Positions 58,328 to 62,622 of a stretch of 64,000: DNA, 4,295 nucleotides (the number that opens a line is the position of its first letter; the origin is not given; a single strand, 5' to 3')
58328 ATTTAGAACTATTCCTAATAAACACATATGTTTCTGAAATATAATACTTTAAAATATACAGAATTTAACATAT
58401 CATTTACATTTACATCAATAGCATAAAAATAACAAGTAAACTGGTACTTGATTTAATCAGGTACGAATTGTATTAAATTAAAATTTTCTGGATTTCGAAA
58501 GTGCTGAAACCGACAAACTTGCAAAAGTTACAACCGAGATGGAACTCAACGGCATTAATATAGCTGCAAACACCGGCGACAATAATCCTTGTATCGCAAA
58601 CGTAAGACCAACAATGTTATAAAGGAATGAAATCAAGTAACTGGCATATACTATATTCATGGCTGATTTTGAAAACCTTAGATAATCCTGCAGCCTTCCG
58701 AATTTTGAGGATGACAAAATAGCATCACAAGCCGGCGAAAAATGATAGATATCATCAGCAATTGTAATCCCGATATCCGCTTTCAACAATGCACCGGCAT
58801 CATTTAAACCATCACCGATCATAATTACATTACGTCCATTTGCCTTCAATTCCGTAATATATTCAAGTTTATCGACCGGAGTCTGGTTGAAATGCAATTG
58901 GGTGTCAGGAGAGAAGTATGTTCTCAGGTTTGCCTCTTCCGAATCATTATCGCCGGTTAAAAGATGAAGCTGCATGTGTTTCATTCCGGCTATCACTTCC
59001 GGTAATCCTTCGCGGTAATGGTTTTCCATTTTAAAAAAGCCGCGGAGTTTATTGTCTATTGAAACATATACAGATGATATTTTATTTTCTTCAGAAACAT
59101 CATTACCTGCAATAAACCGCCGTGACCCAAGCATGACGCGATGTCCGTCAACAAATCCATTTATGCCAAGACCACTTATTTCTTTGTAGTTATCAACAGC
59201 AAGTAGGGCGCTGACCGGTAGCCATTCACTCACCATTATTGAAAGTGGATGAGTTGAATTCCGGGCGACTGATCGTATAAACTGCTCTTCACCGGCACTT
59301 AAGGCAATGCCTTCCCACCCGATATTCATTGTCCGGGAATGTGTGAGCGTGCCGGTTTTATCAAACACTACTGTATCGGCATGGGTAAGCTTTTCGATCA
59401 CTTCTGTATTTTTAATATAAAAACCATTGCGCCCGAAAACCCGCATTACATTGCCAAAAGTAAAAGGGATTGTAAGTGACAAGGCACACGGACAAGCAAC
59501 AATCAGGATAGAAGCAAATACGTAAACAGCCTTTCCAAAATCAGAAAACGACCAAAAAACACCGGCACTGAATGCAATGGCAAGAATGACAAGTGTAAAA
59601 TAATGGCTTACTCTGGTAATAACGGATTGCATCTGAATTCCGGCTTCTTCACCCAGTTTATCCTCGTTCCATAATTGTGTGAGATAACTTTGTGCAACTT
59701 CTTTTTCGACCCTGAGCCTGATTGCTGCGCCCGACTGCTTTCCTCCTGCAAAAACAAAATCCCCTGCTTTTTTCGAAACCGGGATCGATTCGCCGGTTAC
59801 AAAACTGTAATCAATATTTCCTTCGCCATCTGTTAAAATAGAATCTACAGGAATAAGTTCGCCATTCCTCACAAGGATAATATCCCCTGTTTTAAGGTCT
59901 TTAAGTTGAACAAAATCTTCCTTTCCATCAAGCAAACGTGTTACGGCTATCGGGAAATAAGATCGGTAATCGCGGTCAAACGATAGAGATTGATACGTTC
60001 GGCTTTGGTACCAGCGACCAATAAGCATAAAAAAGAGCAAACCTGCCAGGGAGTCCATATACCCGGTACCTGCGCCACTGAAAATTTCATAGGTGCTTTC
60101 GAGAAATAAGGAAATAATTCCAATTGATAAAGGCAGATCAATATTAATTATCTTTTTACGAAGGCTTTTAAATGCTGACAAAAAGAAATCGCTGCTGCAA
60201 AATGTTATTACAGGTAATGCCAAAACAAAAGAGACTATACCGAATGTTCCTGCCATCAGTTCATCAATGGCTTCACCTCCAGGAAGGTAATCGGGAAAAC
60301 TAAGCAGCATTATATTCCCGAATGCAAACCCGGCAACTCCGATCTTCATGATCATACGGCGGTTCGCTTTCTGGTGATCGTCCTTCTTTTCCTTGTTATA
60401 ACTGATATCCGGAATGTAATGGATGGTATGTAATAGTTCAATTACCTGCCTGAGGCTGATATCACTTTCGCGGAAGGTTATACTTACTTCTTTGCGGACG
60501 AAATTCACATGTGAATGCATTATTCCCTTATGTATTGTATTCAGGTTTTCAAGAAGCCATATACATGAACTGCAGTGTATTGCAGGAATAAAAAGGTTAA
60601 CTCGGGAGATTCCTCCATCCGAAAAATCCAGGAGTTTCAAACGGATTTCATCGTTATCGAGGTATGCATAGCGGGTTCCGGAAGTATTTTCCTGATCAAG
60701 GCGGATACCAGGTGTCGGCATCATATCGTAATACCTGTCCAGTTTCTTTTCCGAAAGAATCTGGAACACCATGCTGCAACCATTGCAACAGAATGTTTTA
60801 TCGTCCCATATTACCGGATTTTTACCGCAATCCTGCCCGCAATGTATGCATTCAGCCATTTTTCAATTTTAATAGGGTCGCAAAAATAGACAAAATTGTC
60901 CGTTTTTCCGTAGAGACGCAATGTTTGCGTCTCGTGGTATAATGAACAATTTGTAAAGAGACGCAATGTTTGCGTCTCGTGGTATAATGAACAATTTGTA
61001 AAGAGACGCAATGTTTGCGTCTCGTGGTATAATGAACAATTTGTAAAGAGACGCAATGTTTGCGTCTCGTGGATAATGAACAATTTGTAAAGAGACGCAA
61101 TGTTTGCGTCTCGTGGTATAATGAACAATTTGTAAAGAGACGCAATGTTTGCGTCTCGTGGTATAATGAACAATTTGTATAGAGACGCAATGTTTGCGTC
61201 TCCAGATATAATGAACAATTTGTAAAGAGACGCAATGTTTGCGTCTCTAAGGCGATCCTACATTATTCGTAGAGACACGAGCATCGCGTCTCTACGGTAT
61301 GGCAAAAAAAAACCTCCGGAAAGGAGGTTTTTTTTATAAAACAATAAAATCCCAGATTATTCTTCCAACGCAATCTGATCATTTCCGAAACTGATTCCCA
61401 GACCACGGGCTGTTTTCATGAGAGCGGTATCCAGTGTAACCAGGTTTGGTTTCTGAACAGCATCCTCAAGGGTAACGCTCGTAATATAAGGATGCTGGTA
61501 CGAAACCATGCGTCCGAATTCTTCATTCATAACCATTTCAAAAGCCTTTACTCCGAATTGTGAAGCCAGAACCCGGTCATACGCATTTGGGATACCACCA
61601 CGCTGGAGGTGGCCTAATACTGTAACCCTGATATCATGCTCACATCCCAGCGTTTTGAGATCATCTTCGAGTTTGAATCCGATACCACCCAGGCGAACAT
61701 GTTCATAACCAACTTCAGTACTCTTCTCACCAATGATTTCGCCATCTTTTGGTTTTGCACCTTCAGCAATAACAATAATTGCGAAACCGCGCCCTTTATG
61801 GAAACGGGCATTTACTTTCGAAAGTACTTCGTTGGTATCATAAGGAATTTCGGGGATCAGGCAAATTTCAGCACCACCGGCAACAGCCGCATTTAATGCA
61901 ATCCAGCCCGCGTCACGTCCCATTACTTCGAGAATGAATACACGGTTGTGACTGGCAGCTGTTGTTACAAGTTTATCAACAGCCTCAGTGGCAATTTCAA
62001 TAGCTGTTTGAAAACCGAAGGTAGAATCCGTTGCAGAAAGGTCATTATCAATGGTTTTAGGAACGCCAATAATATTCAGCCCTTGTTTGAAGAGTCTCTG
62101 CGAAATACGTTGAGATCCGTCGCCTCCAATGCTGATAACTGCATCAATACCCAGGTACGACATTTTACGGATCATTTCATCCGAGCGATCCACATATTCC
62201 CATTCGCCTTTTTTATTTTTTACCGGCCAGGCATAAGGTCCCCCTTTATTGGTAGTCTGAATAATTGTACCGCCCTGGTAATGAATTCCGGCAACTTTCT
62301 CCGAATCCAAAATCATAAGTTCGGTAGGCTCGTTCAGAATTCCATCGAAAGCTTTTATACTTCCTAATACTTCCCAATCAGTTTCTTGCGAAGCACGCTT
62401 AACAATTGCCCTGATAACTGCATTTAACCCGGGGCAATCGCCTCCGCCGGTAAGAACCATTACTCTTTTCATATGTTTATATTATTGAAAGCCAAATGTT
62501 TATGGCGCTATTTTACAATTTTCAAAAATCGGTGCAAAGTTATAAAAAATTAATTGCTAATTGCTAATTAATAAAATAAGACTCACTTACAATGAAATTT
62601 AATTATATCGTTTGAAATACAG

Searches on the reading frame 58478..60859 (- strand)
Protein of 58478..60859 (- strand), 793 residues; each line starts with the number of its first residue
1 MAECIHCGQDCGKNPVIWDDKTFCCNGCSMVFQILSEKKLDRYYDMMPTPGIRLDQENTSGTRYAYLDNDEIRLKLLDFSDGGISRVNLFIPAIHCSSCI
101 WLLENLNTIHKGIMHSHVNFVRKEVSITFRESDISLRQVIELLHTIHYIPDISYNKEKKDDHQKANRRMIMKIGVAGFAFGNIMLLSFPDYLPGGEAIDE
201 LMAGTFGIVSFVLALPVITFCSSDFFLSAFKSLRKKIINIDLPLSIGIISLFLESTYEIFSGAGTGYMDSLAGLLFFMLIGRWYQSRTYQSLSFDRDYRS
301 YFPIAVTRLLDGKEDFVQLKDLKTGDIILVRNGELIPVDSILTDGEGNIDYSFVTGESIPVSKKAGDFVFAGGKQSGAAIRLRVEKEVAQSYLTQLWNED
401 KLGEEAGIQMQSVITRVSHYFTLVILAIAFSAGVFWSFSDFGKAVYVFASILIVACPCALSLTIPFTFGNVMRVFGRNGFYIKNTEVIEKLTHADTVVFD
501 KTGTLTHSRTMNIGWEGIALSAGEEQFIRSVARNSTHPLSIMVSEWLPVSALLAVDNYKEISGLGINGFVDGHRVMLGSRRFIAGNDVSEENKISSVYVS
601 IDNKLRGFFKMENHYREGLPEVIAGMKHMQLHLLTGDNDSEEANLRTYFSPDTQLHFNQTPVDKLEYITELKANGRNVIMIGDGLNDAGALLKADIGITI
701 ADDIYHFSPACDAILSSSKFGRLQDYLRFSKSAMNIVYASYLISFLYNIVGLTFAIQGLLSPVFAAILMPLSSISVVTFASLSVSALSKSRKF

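Call 8: search_protein_families(library=pfam, proteins=[window:58478-60859:-])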
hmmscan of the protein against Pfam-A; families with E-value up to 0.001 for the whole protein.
window:58478-60859:- (793 aa): 3 families
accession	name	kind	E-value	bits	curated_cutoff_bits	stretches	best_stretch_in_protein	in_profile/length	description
PF00122.25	E1-E2_ATPase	-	2.8e-38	131.7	28.1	1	303-473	4-176/181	E1-E2 ATPase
PF00702.32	Hydrolase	-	1.2e-16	62.1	26.4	1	495-695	2-191/191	haloacid dehalogenase-like hydrolase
PF12156.14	ATPase-cat_bd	-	4.4e-10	40.6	27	1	3-77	1-82/86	Putative metal-binding domain of cation transport ATPase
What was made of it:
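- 58478..60859 (-): ccoI/fixI P-type ATPase, followed by ccoS, the ccoNO fusion, ccoP and ccoG. Call 8.
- Checked: Flanking genes are as stated: a CcoI/FixI-type P-type ATPase at 58478-60859(-) and a phosphofructokinase at 61357-62472(-) (call 8).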

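Call 11: find_encoding_contigs(protein=window:58478-60859:-, flank=3000, max_places=10)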
Protein window:58478-60859:- (793 aa): 4 contigs read that carry it; 2 places shown.
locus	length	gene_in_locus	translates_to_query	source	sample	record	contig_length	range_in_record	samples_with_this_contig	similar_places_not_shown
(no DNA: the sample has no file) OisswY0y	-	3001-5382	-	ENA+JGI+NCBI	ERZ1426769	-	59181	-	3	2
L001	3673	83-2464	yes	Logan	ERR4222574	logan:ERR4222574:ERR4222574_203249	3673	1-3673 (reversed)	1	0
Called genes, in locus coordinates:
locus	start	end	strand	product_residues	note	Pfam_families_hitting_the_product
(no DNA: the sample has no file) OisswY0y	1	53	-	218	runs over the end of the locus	PF00702:Hydrolase, PF13419:HAD_2, PF13242:Hydrolase_like (weak)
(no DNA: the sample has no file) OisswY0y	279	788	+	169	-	-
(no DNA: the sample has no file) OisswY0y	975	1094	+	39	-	-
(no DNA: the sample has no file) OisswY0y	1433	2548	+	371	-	PF00365:PFK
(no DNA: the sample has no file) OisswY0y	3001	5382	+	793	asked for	PF12156:ATPase-cat_bd, PF00122:E1-E2_ATPase, PF00702:Hydrolase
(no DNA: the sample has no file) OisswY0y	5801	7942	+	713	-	PF00115:COX1, PF02433:FixO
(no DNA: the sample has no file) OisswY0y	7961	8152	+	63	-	-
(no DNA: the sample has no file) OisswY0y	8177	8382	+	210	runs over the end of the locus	PF14715:FixP_N, PF00034:Cytochrom_C (weak), PF13442:Cytochrome_CBB3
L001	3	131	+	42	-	?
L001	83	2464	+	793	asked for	PF12156:ATPase-cat_bd, PF00122:E1-E2_ATPase, PF00702:Hydrolase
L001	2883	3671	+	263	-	?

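Call 25: find_homologous_proteins(query=window:58478-60859:-, max_evalue=1e-100)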
Query window:58478-60859:- (793 aa): 8000 proteins with E <= 1e-100 among 8000 candidates; the best 120 are listed.
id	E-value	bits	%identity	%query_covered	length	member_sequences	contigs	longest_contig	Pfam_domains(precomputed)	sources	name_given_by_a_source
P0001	0.0e+0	1798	100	100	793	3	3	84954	PF12156.15,PF00702.33,PF00122.26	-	-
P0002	0.0e+0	1715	94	100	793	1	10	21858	PF12156.15,PF00702.33,PF00122.26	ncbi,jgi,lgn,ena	jgi:Cu+-exporting ATPase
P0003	0.0e+0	1714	94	100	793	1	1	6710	PF12156.15,PF00702.33,PF00122.26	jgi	jgi:Cu+-exporting ATPase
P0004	0.0e+0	1712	94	100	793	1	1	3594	PF12156.15,PF00702.33,PF00122.26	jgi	jgi:Cu+-exporting ATPase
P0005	0.0e+0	1712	95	100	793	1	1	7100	PF12156.15,PF00702.33,PF00122.26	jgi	-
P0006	0.0e+0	1708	94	100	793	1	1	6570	PF12156.15,PF00702.33,PF00122.26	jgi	-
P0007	0.0e+0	1705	94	100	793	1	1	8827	PF12156.15,PF00702.33,PF00122.26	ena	-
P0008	0.0e+0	1694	93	100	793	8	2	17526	PF12156.15,PF00702.33,PF00122.26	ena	-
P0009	0.0e+0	1682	93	100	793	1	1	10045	PF12156.15,PF00702.33,PF00122.26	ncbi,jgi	-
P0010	0.0e+0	1668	91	100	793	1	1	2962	PF12156.15,PF00702.33,PF00122.26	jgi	-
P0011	0.0e+0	1656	91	100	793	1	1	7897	PF12156.15,PF00702.33,PF00122.26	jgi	-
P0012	0.0e+0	1649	91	100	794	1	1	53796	PF12156.15,PF00702.33,PF00122.26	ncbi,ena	-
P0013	0.0e+0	1643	91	100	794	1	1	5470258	PF12156.15,PF00702.33,PF00122.26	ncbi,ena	-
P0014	0.0e+0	1632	89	100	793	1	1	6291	PF12156.15,PF00702.33,PF00122.26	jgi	-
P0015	0.0e+0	1631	89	100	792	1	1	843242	PF12156.15,PF00702.33,PF00122.26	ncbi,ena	-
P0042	0.0e+0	1577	86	100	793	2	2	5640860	PF12156.15,PF00702.33,PF00122.26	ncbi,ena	-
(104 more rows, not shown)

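Call 26: find_encoding_contigs(protein=P0002, flank=2500, max_places=10)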
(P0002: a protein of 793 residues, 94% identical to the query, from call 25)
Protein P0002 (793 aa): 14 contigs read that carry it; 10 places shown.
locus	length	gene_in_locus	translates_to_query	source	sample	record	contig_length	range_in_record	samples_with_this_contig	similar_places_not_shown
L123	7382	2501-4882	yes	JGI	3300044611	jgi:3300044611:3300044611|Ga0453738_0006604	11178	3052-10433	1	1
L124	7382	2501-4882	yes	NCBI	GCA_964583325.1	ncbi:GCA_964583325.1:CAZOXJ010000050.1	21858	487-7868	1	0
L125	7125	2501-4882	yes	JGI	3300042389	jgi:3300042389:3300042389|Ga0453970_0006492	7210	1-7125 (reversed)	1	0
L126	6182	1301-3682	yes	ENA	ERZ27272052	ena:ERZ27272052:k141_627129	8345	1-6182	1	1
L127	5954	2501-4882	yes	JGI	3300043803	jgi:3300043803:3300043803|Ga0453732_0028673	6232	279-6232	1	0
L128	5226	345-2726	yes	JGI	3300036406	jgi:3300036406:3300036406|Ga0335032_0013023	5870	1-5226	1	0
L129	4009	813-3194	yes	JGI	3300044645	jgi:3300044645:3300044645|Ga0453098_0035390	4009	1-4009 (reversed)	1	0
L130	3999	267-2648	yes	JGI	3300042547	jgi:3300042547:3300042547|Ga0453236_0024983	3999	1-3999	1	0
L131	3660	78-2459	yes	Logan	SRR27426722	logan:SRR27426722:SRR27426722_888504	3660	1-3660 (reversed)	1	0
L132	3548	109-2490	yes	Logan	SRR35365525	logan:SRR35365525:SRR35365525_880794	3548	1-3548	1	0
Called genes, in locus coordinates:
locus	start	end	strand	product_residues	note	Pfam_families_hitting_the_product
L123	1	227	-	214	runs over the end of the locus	PF00702:Hydrolase, PF13419:HAD_2, PF13242:Hydrolase_like (weak)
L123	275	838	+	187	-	-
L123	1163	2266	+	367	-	PF00365:PFK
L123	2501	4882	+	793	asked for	PF12156:ATPase-cat_bd, PF00122:E1-E2_ATPase, PF00702:Hydrolase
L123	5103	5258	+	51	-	PF03597:FixS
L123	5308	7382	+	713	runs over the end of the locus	PF00115:COX1, PF02433:FixO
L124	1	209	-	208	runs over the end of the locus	PF00702:Hydrolase, PF13419:HAD_2, PF13242:Hydrolase_like (weak)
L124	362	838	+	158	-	-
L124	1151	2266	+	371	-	PF00365:PFK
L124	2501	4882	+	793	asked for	PF12156:ATPase-cat_bd, PF00122:E1-E2_ATPase, PF00702:Hydrolase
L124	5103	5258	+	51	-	PF03597:FixS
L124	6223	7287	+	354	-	PF00115:COX1, PF02433:FixO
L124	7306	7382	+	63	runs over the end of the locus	-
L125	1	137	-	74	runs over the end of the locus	?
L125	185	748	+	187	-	-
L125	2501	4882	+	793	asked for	PF12156:ATPase-cat_bd, PF00122:E1-E2_ATPase, PF00702:Hydrolase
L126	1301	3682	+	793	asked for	PF12156:ATPase-cat_bd, PF00122:E1-E2_ATPase, PF00702:Hydrolase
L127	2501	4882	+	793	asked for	PF12156:ATPase-cat_bd, PF00122:E1-E2_ATPase, PF00702:Hydrolase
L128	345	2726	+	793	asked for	PF12156:ATPase-cat_bd, PF00122:E1-E2_ATPase, PF00702:Hydrolase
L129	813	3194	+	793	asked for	PF12156:ATPase-cat_bd, PF00122:E1-E2_ATPase, PF00702:Hydrolase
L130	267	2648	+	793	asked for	PF12156:ATPase-cat_bd, PF00122:E1-E2_ATPase, PF00702:Hydrolase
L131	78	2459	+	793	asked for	PF12156:ATPase-cat_bd, PF00122:E1-E2_ATPase, PF00702:Hydrolase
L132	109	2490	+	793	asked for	PF12156:ATPase-cat_bd, PF00122:E1-E2_ATPase, PF00702:Hydrolase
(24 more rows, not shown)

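Call 27: find_encoding_contigs(protein=P0013, flank=2500, max_places=4)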
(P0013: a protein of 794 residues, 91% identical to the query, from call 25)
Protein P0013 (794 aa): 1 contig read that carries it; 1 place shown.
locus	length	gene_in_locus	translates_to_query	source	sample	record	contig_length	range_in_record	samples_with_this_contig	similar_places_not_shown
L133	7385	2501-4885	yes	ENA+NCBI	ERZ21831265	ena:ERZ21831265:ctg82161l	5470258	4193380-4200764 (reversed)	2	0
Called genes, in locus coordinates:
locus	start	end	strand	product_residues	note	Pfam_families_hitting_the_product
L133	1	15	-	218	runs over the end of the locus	PF00702:Hydrolase, PF13419:HAD_2, PF13242:Hydrolase_like (weak)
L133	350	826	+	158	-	-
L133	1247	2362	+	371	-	PF00365:PFK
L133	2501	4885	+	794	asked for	PF12156:ATPase-cat_bd, PF00122:E1-E2_ATPase, PF00702:Hydrolase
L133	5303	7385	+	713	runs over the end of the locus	PF00115:COX1, PF02433:FixO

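Call 28: find_encoding_contigs(protein=P0015, flank=2500, max_places=4)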
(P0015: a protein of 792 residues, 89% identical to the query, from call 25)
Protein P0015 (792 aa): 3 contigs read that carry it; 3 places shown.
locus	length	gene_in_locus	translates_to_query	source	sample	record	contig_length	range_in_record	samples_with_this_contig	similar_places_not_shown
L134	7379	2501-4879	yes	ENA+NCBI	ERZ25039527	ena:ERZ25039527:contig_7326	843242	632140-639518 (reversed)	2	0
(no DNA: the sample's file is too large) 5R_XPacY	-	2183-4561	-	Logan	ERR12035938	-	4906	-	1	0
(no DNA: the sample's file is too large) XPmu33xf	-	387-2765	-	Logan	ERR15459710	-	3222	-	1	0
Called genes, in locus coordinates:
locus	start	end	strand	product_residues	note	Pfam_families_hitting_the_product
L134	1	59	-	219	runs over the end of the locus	PF00702:Hydrolase, PF13419:HAD_2, PF13242:Hydrolase_like (weak)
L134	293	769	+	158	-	-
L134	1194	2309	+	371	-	PF00365:PFK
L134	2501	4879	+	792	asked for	PF12156:ATPase-cat_bd, PF00122:E1-E2_ATPase, PF00702:Hydrolase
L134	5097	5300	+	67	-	PF03597:FixS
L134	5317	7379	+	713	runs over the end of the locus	PF00115:COX1, PF02433:FixO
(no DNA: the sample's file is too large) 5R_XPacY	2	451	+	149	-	?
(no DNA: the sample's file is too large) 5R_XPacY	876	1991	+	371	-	PF00365:PFK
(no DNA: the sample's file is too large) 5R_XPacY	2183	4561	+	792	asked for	PF12156:ATPase-cat_bd, PF00122:E1-E2_ATPase, PF00702:Hydrolase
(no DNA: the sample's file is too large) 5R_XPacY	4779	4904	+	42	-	?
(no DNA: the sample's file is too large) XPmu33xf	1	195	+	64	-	?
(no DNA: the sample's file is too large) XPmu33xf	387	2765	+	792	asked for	PF12156:ATPase-cat_bd, PF00122:E1-E2_ATPase, PF00702:Hydrolase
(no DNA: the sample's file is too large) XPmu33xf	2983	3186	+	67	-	PF03597:FixS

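Call 29: find_encoding_contigs(protein=P0042, flank=2500, max_places=4)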
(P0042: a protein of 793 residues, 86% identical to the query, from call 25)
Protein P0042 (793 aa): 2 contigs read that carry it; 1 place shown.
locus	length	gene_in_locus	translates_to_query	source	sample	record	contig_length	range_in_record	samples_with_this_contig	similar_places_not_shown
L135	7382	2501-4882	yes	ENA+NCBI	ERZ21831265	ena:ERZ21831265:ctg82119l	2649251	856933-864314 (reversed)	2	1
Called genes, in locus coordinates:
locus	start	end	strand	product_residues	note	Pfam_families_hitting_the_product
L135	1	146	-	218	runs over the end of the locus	PF00702:Hydrolase, PF13419:HAD_2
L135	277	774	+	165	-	-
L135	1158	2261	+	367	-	PF00365:PFK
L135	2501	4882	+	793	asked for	PF12156:ATPase-cat_bd, PF00122:E1-E2_ATPase, PF00702:Hydrolase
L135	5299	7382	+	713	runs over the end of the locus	PF00115:COX1, PF02433:FixO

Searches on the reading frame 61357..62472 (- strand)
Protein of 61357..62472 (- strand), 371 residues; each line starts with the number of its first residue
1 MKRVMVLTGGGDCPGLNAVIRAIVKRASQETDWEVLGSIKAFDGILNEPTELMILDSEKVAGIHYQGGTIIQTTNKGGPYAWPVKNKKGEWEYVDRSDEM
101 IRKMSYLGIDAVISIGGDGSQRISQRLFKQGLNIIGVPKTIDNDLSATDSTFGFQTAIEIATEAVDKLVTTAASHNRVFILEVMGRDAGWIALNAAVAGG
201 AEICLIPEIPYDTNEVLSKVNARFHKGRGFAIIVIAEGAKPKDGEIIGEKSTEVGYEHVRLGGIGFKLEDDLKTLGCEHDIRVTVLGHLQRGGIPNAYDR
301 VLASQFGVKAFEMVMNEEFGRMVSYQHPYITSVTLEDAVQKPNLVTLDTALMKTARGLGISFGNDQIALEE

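Call 8: search_protein_families(library=pfam, proteins=[window:61357-62472:-])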
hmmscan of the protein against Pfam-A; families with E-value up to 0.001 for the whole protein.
window:61357-62472:- (371 aa): 1 family
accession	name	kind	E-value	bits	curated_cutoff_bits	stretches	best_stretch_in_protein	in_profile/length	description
PF00365.25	PFK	-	4.9e-94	315.2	30.9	1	3-313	1-276/277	Phosphofructokinase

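Call 12: find_encoding_contigs(protein=window:61357-62472:-, flank=3000, max_places=10)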
Protein window:61357-62472:- (371 aa): 5 contigs read that carry it; 2 places shown.
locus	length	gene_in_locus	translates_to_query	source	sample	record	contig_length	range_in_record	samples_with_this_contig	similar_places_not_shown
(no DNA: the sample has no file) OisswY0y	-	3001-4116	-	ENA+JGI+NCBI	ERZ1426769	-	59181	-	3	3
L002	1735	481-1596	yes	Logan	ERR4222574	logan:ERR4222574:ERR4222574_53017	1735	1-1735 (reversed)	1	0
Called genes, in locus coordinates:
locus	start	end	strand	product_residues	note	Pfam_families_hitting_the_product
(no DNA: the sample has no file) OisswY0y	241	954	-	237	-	PF00756:Esterase (faint), PF02230:Abhydrolase_2, PF20434:BD-FAE (faint), PF00561:Abhydrolase_1 (faint), PF01738:DLH, PF00326:Peptidase_S9 (weak), PF12146:Hydrolase_4 (faint)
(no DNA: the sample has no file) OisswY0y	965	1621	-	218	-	PF00702:Hydrolase, PF13419:HAD_2, PF13242:Hydrolase_like (weak)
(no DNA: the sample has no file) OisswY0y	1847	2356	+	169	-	-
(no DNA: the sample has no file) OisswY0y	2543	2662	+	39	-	-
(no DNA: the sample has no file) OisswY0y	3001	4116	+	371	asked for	PF00365:PFK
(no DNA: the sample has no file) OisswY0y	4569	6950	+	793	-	PF12156:ATPase-cat_bd, PF00122:E1-E2_ATPase, PF00702:Hydrolase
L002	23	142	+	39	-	-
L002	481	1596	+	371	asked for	PF00365:PFK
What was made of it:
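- On VNTR / minisatellite: This rests on gene coordinates only, because no DNA was available for the other contig (calls 11, 12).
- Checked: Another assembly with the same CcoI and PFK proteins has a spacer of 452 nt against 497 nt here (calls 11, 12).
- (9) A second assembly has a spacer exactly 45 bp shorter (calls 11, 12). Copy number apparently differs by one unit between assemblies with identical CcoI and PFK proteins (calls 11, 12). Two assemblies disagree by 45 bp (calls 11, 12).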
